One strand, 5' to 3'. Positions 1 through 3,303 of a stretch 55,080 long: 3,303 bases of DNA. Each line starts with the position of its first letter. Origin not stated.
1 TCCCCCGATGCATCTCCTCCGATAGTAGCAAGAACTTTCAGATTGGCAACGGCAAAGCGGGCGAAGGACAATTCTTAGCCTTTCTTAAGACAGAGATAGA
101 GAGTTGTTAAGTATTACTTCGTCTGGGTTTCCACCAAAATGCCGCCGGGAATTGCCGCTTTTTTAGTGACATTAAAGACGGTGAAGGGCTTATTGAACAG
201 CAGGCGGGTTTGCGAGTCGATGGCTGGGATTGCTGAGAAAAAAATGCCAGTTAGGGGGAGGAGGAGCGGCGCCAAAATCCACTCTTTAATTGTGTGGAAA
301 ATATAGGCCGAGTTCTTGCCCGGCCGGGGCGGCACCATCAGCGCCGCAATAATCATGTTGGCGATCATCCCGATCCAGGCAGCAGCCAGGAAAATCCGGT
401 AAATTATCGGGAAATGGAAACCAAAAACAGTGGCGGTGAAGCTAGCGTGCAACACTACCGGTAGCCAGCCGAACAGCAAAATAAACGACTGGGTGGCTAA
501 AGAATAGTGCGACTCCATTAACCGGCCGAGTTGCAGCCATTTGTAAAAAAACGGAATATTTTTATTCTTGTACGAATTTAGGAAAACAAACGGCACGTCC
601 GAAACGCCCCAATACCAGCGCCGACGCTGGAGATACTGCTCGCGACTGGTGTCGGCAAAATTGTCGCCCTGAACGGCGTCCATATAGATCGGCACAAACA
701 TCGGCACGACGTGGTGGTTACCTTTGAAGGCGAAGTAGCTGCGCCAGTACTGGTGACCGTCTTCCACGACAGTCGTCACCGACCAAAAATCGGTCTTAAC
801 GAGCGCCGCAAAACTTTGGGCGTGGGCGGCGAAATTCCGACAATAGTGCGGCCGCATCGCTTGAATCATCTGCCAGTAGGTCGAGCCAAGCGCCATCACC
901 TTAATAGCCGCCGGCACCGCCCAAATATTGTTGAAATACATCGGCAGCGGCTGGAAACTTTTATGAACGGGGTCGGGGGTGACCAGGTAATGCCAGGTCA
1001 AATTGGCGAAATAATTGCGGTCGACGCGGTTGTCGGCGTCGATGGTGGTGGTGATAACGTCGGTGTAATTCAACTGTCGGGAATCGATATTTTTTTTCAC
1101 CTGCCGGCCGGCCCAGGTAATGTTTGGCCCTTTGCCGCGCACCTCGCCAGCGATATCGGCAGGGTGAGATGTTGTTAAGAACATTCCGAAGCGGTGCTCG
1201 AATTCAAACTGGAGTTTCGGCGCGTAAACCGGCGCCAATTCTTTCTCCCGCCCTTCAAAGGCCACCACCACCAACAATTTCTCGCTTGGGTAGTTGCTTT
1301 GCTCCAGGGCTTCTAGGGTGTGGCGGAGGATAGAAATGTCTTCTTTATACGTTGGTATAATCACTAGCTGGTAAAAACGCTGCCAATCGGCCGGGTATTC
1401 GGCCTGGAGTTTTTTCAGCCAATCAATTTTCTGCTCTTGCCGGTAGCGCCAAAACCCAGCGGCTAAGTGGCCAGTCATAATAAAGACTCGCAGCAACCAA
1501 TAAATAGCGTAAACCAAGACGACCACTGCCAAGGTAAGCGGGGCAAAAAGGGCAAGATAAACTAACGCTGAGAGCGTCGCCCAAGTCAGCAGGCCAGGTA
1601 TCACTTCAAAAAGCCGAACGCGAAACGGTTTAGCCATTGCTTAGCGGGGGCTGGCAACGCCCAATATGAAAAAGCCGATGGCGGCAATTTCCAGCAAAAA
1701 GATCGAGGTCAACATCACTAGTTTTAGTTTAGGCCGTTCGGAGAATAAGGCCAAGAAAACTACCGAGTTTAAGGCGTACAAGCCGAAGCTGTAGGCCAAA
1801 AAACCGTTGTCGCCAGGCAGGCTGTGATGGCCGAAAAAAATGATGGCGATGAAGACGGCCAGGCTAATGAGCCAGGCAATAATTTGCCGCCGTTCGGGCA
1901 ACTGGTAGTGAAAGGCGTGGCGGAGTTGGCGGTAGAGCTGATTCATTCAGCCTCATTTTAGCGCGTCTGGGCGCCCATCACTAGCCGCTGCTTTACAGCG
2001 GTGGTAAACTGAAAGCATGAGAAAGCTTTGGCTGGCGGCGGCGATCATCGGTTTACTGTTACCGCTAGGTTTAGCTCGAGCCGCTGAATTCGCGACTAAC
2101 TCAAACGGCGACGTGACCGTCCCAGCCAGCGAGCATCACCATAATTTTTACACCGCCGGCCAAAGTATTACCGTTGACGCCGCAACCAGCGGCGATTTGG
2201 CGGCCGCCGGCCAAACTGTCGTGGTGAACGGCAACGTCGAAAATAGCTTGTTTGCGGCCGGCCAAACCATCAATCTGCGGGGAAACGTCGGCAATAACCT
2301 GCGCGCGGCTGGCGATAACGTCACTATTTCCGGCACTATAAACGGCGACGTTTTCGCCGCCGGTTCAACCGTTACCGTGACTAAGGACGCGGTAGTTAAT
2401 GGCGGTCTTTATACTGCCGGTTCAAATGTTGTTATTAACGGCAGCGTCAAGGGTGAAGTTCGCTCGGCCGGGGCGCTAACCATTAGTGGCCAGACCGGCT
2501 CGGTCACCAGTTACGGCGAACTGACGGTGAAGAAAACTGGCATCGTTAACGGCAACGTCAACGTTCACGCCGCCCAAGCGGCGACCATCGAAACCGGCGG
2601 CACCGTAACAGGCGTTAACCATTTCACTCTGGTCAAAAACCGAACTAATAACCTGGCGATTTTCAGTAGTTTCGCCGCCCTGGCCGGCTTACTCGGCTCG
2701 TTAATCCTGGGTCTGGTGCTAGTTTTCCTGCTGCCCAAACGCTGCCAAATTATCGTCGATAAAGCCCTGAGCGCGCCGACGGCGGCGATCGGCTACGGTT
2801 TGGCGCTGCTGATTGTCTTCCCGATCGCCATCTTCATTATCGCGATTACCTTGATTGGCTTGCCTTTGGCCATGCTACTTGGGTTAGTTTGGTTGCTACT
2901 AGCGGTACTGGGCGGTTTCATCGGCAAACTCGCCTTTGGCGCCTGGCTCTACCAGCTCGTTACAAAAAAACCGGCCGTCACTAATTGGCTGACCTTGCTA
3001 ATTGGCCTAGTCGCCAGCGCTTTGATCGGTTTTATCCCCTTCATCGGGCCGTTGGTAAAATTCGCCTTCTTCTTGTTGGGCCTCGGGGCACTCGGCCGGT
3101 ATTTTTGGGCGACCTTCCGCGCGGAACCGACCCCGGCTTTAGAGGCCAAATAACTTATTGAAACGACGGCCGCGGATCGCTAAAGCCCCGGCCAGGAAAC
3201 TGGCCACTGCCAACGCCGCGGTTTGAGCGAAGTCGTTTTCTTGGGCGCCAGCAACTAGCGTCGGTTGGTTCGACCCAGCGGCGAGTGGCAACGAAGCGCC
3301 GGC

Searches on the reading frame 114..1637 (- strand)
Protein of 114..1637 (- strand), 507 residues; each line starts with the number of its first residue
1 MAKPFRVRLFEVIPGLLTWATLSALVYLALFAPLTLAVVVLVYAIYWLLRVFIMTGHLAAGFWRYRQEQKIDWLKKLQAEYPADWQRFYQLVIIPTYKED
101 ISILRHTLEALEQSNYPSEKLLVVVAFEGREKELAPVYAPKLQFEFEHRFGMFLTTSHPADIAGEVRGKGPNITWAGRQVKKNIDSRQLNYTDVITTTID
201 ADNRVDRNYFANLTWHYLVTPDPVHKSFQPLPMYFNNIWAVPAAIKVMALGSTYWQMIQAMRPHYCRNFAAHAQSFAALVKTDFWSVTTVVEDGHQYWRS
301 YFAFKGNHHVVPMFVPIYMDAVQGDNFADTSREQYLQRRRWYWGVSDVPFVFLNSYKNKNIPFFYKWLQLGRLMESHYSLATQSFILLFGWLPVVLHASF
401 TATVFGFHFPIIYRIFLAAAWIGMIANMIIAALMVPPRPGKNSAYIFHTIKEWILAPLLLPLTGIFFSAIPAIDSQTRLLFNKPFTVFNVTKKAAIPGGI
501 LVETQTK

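Call 75: search_protein_families(library=pfam, proteins=[window:114-1637:-], max_evalue=0.001)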
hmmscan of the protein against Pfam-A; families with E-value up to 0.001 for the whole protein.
window:114-1637:- (507 aa): 1 family
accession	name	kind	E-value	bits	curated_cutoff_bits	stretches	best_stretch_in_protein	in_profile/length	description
PF03142.21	Chitin_synth_2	-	0.00091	18.4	27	0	78-126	15-63/527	Chitin synthase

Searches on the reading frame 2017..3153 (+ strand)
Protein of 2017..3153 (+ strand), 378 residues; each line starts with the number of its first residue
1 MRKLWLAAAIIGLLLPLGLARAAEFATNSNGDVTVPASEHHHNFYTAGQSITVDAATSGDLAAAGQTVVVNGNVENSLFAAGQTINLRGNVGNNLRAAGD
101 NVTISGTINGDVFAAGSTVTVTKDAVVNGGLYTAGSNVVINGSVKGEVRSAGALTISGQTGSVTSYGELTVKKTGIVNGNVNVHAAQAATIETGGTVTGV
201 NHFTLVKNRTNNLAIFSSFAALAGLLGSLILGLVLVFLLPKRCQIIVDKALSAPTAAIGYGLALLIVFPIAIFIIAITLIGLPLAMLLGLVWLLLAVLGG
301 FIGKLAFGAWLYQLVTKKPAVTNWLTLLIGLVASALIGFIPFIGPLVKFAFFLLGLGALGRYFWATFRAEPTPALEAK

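Call 3: search_protein_families(library=pfam, proteins=[window:2017-3153:+], max_evalue=0.1)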
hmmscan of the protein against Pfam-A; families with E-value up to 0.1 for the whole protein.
window:2017-3153:+ (378 aa): 2 families
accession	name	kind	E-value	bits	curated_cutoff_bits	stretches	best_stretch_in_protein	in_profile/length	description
PF04519.19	Bactofilin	-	3.2e-09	37.4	27.9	3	100-158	17-72/98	Polymer-forming cytoskeletal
PF23843.2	DUF7210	-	0.0042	17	27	0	107-124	10-27/38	Domain of unknown function (DUF7210)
